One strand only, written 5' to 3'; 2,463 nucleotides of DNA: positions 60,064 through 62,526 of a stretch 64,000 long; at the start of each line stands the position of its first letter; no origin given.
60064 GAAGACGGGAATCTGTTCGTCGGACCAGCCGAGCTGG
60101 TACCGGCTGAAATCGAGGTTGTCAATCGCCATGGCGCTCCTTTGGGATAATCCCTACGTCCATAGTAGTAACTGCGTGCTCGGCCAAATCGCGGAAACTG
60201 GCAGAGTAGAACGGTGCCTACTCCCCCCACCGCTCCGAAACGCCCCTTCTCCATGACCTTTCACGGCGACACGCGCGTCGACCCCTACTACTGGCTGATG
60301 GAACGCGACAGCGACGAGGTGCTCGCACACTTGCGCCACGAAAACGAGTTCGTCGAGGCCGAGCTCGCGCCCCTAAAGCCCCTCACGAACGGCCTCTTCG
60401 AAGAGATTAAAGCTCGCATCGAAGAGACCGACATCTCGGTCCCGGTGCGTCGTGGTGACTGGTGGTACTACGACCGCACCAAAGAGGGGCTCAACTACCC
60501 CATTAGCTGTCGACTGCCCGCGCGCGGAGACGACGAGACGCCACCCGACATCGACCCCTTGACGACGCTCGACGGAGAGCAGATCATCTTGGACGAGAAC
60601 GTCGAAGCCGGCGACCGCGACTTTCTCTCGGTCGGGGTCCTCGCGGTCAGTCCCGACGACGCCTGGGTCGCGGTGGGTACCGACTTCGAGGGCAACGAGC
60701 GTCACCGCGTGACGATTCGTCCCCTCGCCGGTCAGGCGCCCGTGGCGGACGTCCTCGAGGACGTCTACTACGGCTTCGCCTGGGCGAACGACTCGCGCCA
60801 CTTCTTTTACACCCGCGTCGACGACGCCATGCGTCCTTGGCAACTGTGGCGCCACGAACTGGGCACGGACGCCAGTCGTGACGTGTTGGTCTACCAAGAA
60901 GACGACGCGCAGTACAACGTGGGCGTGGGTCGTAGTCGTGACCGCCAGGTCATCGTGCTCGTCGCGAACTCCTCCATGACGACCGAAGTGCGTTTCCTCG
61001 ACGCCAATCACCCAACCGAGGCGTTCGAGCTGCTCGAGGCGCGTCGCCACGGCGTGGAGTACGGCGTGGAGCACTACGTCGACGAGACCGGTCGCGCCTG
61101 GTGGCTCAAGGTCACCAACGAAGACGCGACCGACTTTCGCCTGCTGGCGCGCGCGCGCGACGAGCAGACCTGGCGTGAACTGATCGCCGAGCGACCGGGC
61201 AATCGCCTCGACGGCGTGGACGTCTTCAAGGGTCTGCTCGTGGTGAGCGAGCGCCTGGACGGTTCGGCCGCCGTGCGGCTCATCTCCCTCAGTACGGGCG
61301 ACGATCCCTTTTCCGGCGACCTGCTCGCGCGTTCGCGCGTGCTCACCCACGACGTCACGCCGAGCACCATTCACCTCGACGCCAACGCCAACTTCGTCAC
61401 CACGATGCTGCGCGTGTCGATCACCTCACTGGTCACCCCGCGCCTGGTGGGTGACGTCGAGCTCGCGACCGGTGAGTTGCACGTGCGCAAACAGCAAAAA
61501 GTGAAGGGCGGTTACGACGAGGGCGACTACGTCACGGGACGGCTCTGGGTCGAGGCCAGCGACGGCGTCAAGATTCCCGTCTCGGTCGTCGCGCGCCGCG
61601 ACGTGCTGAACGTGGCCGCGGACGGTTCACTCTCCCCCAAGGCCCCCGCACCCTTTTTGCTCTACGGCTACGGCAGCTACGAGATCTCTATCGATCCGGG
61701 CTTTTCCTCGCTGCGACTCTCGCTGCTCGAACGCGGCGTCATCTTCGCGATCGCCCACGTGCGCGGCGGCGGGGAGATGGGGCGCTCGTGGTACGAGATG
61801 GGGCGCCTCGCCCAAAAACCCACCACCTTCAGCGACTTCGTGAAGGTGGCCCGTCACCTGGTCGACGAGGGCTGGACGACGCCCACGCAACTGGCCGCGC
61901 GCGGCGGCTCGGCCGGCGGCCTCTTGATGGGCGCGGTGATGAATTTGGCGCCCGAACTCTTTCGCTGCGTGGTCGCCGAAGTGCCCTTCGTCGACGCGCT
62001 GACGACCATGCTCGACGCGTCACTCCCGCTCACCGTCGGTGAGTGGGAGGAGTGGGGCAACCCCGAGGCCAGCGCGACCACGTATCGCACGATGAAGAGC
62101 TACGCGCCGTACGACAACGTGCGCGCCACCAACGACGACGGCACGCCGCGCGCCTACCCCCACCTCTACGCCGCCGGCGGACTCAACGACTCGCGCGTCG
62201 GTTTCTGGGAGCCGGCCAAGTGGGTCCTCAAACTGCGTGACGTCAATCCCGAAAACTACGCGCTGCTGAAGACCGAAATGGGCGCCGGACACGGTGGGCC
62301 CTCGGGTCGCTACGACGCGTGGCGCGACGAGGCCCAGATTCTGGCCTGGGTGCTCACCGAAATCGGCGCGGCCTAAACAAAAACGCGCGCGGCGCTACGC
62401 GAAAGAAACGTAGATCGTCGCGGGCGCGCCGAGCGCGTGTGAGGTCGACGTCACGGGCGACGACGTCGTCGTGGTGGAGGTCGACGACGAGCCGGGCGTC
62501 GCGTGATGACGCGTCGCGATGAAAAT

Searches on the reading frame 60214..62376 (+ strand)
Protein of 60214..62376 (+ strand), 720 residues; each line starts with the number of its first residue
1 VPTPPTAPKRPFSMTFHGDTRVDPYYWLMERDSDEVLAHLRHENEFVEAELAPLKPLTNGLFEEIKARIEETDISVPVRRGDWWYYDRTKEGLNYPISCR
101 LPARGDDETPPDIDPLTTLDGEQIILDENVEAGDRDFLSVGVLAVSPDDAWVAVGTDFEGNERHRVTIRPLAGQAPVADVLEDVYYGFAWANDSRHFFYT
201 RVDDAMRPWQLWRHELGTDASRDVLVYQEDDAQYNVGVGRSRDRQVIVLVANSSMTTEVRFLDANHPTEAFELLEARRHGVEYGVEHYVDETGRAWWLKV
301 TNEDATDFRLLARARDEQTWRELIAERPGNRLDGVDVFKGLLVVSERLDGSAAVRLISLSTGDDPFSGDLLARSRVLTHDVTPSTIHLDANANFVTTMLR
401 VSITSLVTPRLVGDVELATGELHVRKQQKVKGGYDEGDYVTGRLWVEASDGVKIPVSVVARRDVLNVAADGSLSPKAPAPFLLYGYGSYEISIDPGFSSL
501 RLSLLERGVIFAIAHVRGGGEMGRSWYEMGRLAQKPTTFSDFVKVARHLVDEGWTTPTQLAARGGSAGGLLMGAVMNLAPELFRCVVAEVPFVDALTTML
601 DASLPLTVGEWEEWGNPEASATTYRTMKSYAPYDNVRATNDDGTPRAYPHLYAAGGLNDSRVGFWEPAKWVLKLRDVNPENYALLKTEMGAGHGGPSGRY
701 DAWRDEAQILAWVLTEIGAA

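Call 35: search_protein_families(library=pfam, proteins=[window:60214-62376:+], max_evalue=0.00001)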
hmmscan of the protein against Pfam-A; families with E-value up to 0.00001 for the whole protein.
window:60214-62376:+ (720 aa): 2 families
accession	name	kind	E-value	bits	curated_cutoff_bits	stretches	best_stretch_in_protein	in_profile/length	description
PF02897.21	Peptidase_S9_N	-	1.2e-87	294.8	24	1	4-428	1-414/414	Prolyl oligopeptidase, N-terminal beta-propeller domain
PF00326.27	Peptidase_S9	-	2.6e-60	204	22.6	1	497-718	3-211/213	Prolyl oligopeptidase family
